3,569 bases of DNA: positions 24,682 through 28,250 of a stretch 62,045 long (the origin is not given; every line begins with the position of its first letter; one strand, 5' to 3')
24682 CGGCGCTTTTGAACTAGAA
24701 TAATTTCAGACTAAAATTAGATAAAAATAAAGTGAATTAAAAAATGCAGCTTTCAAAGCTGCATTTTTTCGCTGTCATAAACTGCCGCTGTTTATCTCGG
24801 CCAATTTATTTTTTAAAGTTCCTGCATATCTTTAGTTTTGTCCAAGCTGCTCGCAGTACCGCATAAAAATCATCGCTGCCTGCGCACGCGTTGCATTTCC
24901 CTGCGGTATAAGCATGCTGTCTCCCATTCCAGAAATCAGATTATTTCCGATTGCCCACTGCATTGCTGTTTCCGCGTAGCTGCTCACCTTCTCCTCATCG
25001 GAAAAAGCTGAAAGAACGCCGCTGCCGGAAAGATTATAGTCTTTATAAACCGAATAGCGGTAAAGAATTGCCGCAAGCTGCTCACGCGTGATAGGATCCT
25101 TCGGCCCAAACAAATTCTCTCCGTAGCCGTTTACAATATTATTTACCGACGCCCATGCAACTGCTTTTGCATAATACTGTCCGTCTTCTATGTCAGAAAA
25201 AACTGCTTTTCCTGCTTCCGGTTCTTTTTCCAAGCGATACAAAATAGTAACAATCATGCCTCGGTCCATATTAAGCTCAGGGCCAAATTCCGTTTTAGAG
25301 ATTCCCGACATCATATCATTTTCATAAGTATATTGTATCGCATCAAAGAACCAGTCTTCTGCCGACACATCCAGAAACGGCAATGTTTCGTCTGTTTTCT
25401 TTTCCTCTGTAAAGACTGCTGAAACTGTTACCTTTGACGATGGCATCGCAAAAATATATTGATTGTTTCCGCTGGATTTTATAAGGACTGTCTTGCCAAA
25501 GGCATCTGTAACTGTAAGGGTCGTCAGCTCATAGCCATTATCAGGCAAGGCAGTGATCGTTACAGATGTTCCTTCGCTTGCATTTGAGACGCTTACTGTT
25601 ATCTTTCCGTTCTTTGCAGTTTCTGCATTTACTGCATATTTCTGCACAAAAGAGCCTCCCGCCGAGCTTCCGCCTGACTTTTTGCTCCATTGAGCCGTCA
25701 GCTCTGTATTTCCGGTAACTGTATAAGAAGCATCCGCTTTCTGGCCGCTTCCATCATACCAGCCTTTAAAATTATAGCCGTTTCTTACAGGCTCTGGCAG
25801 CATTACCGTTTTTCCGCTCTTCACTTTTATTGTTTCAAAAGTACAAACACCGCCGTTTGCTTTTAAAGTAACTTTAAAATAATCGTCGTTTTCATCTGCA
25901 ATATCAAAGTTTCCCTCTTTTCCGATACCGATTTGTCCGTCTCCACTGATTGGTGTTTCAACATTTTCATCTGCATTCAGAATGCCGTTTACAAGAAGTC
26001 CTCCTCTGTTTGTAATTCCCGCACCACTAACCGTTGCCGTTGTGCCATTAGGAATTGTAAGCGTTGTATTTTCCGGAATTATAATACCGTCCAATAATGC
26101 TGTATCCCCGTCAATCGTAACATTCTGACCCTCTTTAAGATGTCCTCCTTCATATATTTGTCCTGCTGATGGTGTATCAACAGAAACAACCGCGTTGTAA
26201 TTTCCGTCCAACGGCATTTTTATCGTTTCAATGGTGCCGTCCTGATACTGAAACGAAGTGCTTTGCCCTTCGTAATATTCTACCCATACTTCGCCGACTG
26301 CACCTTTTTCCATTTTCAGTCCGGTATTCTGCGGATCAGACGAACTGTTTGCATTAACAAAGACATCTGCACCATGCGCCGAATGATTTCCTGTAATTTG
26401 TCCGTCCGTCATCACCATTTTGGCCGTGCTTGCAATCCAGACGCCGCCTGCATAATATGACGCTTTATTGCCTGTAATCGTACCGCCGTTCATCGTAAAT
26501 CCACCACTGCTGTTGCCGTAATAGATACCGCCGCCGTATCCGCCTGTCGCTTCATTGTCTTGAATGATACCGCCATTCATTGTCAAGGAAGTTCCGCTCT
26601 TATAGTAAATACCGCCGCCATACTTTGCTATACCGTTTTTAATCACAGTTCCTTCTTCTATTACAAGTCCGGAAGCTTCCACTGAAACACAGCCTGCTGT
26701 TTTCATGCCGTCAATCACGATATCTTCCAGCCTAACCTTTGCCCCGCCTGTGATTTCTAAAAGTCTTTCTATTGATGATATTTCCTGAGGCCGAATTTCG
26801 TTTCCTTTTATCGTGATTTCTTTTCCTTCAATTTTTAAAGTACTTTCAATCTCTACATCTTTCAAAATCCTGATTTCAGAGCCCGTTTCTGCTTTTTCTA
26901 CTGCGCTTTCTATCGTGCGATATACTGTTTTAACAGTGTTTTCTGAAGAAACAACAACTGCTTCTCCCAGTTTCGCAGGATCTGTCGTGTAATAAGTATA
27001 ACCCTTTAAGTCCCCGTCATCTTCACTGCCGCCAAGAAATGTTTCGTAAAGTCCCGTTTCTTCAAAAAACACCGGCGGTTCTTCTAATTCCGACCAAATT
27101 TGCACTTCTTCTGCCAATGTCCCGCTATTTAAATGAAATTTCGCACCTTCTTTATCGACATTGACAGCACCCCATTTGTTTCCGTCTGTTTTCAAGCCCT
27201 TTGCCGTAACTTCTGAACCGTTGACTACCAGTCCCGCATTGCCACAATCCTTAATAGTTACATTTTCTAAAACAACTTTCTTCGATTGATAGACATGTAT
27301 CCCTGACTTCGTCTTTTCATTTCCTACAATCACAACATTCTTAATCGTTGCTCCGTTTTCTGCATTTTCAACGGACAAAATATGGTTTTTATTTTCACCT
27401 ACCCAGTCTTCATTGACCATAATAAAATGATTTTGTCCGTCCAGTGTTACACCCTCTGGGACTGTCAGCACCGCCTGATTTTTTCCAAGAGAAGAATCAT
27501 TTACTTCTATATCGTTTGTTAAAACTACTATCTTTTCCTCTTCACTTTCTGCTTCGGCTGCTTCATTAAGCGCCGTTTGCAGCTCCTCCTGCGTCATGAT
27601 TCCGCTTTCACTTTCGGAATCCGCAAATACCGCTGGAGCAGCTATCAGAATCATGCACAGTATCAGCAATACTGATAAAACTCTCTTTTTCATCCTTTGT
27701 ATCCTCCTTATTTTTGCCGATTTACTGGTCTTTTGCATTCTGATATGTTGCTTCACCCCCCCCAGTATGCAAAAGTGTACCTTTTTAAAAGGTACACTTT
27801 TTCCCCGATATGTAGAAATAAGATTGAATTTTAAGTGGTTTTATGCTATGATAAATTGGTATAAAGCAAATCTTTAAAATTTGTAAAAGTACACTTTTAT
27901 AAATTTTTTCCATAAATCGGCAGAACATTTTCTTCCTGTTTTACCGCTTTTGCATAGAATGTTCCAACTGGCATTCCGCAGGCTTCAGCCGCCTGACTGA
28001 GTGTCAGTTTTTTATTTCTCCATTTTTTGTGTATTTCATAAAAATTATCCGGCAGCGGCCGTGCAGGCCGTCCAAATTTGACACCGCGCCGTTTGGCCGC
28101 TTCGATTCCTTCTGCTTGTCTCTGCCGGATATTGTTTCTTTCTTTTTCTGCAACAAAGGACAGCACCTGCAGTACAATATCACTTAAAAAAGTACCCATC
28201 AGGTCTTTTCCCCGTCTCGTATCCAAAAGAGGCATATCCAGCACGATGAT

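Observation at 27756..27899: Candidate invertible promoter (phase-variation switch) between a small serine recombinase and a roughly 950-aa SLH/beta-helix surface-protein gene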

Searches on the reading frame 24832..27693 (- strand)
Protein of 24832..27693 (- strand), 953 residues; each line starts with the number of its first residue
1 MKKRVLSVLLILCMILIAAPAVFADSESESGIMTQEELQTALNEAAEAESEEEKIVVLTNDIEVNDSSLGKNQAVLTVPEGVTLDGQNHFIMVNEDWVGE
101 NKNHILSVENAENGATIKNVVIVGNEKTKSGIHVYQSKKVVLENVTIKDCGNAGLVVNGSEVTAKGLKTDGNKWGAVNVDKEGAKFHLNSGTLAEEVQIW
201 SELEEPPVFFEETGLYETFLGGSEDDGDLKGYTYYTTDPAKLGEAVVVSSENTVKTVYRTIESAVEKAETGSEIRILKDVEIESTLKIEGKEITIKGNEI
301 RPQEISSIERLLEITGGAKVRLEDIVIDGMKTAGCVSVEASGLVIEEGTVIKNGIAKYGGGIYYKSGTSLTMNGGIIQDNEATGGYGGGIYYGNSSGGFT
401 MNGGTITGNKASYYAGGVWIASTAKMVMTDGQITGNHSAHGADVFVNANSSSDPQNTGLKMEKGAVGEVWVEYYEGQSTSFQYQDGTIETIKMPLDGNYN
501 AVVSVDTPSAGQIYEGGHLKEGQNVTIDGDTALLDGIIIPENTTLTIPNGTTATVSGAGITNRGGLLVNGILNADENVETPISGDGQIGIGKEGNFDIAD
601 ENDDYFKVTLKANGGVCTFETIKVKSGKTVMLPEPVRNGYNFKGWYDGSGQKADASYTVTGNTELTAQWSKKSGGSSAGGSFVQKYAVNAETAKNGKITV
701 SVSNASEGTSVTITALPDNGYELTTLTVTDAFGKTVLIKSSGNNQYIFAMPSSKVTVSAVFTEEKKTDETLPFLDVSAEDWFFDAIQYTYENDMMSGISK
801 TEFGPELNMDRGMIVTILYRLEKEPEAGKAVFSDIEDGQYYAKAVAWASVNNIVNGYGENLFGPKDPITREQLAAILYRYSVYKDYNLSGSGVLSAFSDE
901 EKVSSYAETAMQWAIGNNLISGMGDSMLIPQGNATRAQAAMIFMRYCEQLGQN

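Call 5: search_protein_families(library=pfam, proteins=[window:24832-27693:-])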
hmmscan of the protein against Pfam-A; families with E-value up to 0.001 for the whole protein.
window:24832-27693:- (953 aa): 4 families
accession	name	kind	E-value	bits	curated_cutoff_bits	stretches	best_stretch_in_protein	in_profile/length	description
PF00395.25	SLH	-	4.1e-28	97.5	20.8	3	832-874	2-44/44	S-layer homology domain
PF18998.6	Flg_new_2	-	1.5e-14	54.1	23.6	2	686-764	1-72/73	Divergent InlB B-repeat domain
PF13229.12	Beta_helix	-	5.5e-13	49.3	25.9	3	290-421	30-145/158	Right handed beta helix region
PF09479.16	Flg_new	-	1e-10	42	27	1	606-668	1-65/65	Listeria-Bacteroides repeat domain (List_Bact_rpt)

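Call 13: find_encoding_contigs(protein=window:24832-27693:-, flank=1500, max_places=10)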
Protein window:24832-27693:- (953 aa): no gene with exactly this product is on record in the collection.

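Call 40: find_homologous_proteins(query=window:24832-27693:-, max_evalue=1e-30)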
Query window:24832-27693:- (953 aa): 928 proteins with E <= 1e-30 among 8000 candidates; the best 120 are listed.
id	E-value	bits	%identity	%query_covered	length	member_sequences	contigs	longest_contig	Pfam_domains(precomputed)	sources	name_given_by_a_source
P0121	0.0e+0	2099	100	100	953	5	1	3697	PF13229.13,PF09479.17,PF18998.7,PF00395.26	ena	-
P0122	6.5e-181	622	42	38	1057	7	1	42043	PF09479.17,PF18998.7,PF00395.26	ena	-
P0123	2.9e-175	603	45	28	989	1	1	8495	PF13229.13,PF18998.7,PF00395.26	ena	-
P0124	5.1e-164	566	40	34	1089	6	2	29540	PF18998.7,PF00395.26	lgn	-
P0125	1.1e-162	562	49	33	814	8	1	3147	PF13229.13,PF09479.17,PF18998.7,PF00395.26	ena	-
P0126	3.3e-162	560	39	38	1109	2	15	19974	PF09479.17,PF20585.5,PF00395.26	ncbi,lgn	-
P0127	3.7e-162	560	47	33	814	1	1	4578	PF13229.13,PF09479.17,PF18998.7,PF00395.26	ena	-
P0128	7.1e-162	559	47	33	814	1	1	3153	PF13229.13,PF09479.17,PF18998.7,PF00395.26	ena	-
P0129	7.1e-161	556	49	33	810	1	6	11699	PF13229.13,PF09479.17,PF18998.7,PF00395.26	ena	-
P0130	9.4e-161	555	39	36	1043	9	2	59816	PF09479.17,PF18998.7,PF00395.26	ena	-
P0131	3.9e-160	553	49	33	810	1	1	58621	PF13229.13,PF09479.17,PF18998.7,PF00395.26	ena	-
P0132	4.6e-160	553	40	36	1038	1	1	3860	PF09479.17,PF18998.7,PF00395.26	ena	-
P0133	4.8e-160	553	40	36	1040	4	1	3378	PF09479.17,PF18998.7,PF00395.26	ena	-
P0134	5.9e-160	553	50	33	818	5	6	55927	PF13229.13,PF09479.17,PF18998.7,PF00395.26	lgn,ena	-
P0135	6.1e-160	552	50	33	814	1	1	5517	PF09479.17,PF18998.7,PF00395.26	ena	-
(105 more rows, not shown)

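Call 41: find_encoding_contigs(protein=P0121, flank=1500, max_places=10)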
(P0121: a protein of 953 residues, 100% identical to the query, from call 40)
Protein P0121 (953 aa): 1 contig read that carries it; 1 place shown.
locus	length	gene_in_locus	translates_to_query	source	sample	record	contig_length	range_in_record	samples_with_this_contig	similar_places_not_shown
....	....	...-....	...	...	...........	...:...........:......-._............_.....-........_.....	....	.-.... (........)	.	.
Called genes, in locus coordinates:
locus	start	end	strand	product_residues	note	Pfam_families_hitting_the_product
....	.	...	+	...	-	?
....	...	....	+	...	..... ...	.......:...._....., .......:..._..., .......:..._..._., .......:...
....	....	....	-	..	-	?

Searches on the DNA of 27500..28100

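Call 58: search_rna_families(source=window, start=27500, end=28100, threshold=evalue, max_evalue=1)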
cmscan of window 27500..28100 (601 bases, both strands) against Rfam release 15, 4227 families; matches with E-value up to 1: 1.
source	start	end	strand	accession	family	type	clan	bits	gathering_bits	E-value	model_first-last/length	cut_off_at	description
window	27920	27970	-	RF02427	SpF10_sRNA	Gene; sRNA;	-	18.5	60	0.98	1-57/57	no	Streptococcus sRNA SpF10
